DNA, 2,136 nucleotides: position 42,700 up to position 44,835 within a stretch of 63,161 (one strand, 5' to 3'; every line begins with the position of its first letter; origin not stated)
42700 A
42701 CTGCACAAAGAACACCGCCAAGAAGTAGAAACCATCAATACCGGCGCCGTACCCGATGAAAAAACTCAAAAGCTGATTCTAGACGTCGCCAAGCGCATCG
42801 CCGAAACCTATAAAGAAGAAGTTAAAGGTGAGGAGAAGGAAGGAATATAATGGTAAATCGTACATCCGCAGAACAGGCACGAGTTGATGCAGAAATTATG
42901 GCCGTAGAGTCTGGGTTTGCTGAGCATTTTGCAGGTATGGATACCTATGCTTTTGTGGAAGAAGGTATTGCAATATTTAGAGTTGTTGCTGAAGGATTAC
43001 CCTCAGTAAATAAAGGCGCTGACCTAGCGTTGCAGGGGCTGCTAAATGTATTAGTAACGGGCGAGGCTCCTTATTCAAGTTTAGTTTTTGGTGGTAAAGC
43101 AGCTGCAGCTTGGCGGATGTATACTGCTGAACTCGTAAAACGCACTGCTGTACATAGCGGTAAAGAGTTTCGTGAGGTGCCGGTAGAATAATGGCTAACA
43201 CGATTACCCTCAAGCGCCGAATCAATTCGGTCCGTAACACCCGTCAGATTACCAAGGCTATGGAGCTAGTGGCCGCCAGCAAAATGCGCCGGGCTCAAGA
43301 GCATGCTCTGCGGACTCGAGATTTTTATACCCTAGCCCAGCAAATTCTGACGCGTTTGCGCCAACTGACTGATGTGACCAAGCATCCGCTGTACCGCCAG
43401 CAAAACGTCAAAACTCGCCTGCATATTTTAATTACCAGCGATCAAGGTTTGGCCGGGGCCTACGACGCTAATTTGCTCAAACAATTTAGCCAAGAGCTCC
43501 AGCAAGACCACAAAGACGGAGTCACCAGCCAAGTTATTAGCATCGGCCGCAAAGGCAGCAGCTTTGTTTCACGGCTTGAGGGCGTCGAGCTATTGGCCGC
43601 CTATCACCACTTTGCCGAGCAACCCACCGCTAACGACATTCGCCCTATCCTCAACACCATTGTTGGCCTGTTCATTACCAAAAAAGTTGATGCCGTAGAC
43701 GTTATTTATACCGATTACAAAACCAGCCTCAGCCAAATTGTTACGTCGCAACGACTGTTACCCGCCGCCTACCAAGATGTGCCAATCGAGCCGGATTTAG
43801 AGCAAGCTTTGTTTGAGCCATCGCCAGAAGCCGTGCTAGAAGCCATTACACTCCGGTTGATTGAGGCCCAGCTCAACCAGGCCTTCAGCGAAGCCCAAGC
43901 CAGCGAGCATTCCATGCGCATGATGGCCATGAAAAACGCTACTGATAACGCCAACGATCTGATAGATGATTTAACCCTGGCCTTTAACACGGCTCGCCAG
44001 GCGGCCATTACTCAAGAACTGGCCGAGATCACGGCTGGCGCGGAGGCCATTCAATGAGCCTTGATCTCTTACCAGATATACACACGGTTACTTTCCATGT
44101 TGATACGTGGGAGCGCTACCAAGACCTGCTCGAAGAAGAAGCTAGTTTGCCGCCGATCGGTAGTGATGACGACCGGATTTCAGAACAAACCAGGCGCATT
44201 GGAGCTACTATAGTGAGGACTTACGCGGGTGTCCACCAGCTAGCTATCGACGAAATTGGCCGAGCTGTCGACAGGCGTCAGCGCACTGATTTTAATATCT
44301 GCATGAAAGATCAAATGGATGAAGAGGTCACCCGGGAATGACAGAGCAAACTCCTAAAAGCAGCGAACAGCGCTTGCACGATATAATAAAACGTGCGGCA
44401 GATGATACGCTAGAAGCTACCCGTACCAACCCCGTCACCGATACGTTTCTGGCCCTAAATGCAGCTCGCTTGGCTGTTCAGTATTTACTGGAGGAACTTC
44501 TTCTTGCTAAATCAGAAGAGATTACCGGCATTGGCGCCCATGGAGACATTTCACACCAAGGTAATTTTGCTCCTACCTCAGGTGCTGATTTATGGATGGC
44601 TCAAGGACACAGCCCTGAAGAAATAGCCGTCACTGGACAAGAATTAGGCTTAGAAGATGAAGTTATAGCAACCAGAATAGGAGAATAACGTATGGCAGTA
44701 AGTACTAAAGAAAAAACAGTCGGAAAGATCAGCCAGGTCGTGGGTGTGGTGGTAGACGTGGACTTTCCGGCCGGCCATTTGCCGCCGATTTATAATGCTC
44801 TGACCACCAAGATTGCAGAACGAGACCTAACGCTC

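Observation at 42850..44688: Three compositionally atypical, translationally coupled ORFs lying inside the F1 part of the ATP synthase operon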

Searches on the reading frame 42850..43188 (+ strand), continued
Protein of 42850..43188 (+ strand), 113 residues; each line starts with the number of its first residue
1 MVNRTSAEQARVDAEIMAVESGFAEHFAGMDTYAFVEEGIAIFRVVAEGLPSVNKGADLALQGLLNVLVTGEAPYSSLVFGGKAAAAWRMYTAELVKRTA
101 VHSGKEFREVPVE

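Call 72: find_related_loci(query=A2, collection=viral_contigs, flank=4000)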
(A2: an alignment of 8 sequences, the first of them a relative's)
Query A2 (113 aa) in viral_contigs; peptide patterns used: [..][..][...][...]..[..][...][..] (x = any residue, [..] = any of these).
28 stretches matched a pattern, but none encodes a relative of the query by tblastn (E <= 1e-3).

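Call 81: list_cluster_members(proteins=[P0004, P0005, P0006, P0007, P0008, P0010, P0011])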
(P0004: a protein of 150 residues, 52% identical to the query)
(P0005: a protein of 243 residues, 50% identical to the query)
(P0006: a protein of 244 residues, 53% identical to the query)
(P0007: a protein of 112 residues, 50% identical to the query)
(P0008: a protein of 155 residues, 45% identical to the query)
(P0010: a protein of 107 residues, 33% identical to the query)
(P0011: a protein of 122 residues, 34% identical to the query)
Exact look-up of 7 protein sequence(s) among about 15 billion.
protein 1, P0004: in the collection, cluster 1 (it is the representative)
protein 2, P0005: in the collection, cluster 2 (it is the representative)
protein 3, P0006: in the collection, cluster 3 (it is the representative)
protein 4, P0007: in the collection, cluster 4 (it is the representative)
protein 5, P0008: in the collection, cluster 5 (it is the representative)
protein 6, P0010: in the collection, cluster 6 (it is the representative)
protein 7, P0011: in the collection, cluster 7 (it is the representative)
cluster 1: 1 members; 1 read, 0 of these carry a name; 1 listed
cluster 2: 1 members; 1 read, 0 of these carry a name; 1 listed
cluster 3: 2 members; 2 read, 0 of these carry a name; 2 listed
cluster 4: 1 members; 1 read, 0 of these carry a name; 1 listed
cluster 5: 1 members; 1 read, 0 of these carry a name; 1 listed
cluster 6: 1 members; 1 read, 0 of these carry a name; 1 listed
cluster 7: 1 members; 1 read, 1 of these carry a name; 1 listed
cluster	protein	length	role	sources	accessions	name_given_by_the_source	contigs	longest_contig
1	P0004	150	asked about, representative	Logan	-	-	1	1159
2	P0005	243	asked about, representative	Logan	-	-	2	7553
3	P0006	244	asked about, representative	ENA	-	-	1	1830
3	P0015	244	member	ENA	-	-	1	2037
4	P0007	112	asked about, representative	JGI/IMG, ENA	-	-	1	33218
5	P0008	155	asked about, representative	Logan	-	-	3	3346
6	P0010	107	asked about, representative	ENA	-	-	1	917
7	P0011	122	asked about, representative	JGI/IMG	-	hypothetical protein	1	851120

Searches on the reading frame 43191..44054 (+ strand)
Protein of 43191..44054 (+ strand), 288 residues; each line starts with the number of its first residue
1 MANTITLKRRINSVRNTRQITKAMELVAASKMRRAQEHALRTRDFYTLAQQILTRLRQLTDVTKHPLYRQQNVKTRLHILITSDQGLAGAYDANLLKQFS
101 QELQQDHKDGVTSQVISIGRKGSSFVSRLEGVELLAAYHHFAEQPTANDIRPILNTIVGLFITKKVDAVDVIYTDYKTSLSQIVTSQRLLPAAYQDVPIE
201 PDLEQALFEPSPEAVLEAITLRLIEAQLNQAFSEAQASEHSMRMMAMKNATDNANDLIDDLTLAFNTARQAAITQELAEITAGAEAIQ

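Call 4: search_protein_families(library=pfam, proteins=[window:43191-44054:+], max_evalue=1)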
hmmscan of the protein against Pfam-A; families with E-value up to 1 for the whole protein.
window:43191-44054:+ (288 aa): 1 family
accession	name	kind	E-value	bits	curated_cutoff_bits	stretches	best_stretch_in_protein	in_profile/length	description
PF00231.24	ATP-synt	-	1.2e-85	288.2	39.9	1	6-287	4-285/285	ATP synthase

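Call 10: find_related_loci(query=window:43191-44054:+, collection=genome_contigs, flank=4000)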
Query window:43191-44054:+ (288 aa) in genome_contigs; peptide patterns used: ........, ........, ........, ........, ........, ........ (x = any residue, [..] = any of these).
600 stretches matched a pattern (row limit reached: there are more); 579 encode a relative of the query (tblastn E <= 1e-3); the best 80 are kept; 80 distinct loci.
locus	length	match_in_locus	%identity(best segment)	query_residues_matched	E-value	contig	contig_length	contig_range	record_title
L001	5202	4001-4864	69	1-288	9e-139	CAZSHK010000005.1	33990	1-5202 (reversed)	MAG TPA_asm: uncultured Candidatus Saccharibacteria bacterium isolate SRP200132_co1_696 genome assembly, contig: NODE_21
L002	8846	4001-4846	70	7-288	2e-131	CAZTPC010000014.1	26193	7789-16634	MAG TPA_asm: uncultured Candidatus Saccharibacteria bacterium isolate SRP286056_co2_252 genome assembly, contig: NODE_26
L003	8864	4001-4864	68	1-288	6e-131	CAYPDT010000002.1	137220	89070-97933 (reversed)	MAG TPA_asm: uncultured Candidatus Saccharibacteria bacterium isolate SRP170004_co1_264 genome assembly, contig: NODE_11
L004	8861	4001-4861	67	1-287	3e-130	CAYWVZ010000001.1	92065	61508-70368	MAG TPA_asm: uncultured Candidatus Saccharibacteria bacterium isolate SRP344714_co2_350 genome assembly, contig: NODE_49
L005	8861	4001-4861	66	1-287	2e-129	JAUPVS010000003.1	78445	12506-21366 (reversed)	MAG: Patescibacteria group bacterium isolate erpe_2018_sw_33hr_WHONDRS-SW48-000096_A_bin.23 scaffold_15, whole genome sh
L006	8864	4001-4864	68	1-288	8e-129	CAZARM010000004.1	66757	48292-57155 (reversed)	MAG TPA_asm: uncultured Candidatus Saccharibacteria bacterium isolate SRP200132_co1_173 genome assembly, contig: NODE_58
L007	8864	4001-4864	66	1-288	6e-129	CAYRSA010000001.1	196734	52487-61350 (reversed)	MAG TPA_asm: uncultured Candidatus Saccharibacteria bacterium isolate SRP173033_co1_291 genome assembly, contig: NODE_58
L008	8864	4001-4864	68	1-288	2e-128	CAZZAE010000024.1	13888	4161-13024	MAG TPA_asm: uncultured Candidatus Saccharibacteria bacterium isolate SRP200132_co1_552 genome assembly, contig: NODE_77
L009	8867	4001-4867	65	1-288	2e-127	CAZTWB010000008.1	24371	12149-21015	MAG TPA_asm: uncultured Candidatus Saccharibacteria bacterium isolate SRP257259_co1_179 genome assembly, contig: NODE_23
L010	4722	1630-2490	66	1-287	4e-126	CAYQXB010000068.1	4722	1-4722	MAG TPA_asm: uncultured Candidatus Saccharibacteria bacterium isolate SRP344714_co2_174 genome assembly, contig: NODE_46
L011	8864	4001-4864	64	1-288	6e-125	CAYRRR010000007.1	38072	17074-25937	MAG TPA_asm: uncultured Candidatus Saccharibacteria bacterium isolate SRP144015_co1_65 genome assembly, contig: NODE_566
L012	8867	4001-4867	66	1-288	1e-123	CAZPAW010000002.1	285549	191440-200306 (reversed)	MAG TPA_asm: uncultured Candidatus Saccharibacteria bacterium isolate SRP300315_co1_57 genome assembly, contig: NODE_8_l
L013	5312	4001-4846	63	7-288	2e-123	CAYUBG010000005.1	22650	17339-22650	MAG TPA_asm: uncultured Candidatus Saccharibacteria bacterium isolate SRP170004_co1_3 genome assembly, contig: NODE_3441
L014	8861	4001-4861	64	1-286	3e-122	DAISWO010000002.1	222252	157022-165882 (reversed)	MAG TPA_asm: Candidatus Saccharibacteria bacterium isolate CTOTU2455 NODE_14_length_222252_cov_5.853643, whole genome sh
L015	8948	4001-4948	60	1-288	4e-121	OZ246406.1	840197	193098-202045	MAG: uncultured Candidatus Saccharibacteria bacterium isolate SRP298887_co1_104 genome assembly, chromosome: 1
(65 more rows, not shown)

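Call 15: find_related_loci(query=window:43191-44054:+, collection=metagenome_contigs, flank=3000)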
Query window:43191-44054:+ (288 aa) in metagenome_contigs; peptide patterns used: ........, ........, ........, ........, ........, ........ (x = any residue, [..] = any of these).
600 stretches matched a pattern (row limit reached: there are more); 557 encode a relative of the query (tblastn E <= 1e-3); the best 80 are kept; 80 distinct loci.
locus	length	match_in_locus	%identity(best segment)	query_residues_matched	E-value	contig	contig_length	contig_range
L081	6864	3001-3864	69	1-288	1e-135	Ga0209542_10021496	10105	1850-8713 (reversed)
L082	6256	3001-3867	65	1-288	2e-129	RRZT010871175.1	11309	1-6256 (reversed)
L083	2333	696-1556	65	1-287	7e-136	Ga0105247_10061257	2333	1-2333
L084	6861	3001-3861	66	1-287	5e-127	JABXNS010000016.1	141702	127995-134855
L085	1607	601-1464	65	1-288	6e-137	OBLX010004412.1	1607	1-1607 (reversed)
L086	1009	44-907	64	1-288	5e-138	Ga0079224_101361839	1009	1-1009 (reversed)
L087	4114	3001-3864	62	1-288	8e-118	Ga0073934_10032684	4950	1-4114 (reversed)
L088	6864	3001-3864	60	1-288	4e-114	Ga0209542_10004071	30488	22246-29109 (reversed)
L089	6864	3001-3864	59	1-288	9e-113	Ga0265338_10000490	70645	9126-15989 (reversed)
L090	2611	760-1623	60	1-288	6e-117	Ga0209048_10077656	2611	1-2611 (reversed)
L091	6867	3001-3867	59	1-288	6e-111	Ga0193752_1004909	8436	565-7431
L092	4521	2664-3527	58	1-288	7e-110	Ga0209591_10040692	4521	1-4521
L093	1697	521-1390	58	1-281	2e-116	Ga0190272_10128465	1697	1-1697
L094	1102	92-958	58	1-288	7e-119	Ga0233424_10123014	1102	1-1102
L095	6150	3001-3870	57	1-288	2e-107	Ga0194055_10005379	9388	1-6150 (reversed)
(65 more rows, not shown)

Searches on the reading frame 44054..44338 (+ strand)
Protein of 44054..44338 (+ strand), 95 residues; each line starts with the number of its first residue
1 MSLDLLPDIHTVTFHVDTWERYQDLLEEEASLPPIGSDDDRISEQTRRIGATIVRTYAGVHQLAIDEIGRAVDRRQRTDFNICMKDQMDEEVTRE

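Call 4: search_protein_families(library=pfam, proteins=[window:44054-44338:+], max_evalue=1)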
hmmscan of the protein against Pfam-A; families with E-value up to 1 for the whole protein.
window:44054-44338:+ (95 aa): 0 families

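Call 7: find_homologous_proteins(query=window:44054-44338:+, max_evalue=0.01)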
Query window:44054-44338:+ (95 aa): 1 proteins with E <= 0.01 among 2 candidates.
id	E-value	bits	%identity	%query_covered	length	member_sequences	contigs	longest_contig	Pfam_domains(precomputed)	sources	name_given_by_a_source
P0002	3.0e-56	205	100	100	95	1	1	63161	-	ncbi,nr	ncbi:MAG: hypothetical protein JWS12_821 [Candidatus Saccharibacteria bacterium]|nr:hypothetical pro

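Call 71: search_dna_similar(query=window:44054-44338:+, collection=phages, mode=protein, max_evalue=0.1, max_rows=5)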
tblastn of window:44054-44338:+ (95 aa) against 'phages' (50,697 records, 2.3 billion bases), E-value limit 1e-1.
No match.

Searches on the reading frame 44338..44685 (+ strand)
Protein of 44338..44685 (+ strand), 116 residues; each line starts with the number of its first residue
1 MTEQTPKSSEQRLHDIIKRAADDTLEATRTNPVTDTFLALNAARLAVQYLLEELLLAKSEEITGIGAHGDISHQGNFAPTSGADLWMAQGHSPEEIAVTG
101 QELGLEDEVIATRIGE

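Call 4: search_protein_families(library=pfam, proteins=[window:44338-44685:+], max_evalue=1)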
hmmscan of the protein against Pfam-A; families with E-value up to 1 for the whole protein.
window:44338-44685:+ (116 aa): 0 families

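Call 8: find_homologous_proteins(query=window:44338-44685:+, max_evalue=0.01)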
Query window:44338-44685:+ (116 aa): 1 proteins with E <= 0.01 among 10 candidates.
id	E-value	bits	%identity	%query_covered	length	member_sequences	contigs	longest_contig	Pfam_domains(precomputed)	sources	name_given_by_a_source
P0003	7.5e-68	244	100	100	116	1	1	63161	-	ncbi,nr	ncbi:MAG: hypothetical protein JWS12_822 [Candidatus Saccharibacteria bacterium]|nr:hypothetical pro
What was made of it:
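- On Lineage-restricted (ORFan-type) gene lodged in a native operon: ORF95 and ORF116 hit only themselves among 5.8 billion proteins (calls 7 and 8).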

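Call 70: search_dna_similar(query=window:44338-44685:+, collection=phages, mode=protein, max_evalue=0.1, max_rows=5)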
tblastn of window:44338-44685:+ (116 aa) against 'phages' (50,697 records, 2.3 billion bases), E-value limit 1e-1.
No match.
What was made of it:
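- There is no phage or viral-contig similarity (calls 70-72).
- Tried and rejected: Phage or plasmid-like origin: no tblastn hit in 50,697 phage records for ORF95 or ORF116 (calls 70 and 71), and no viral contig for the ORF113 family (call 72).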
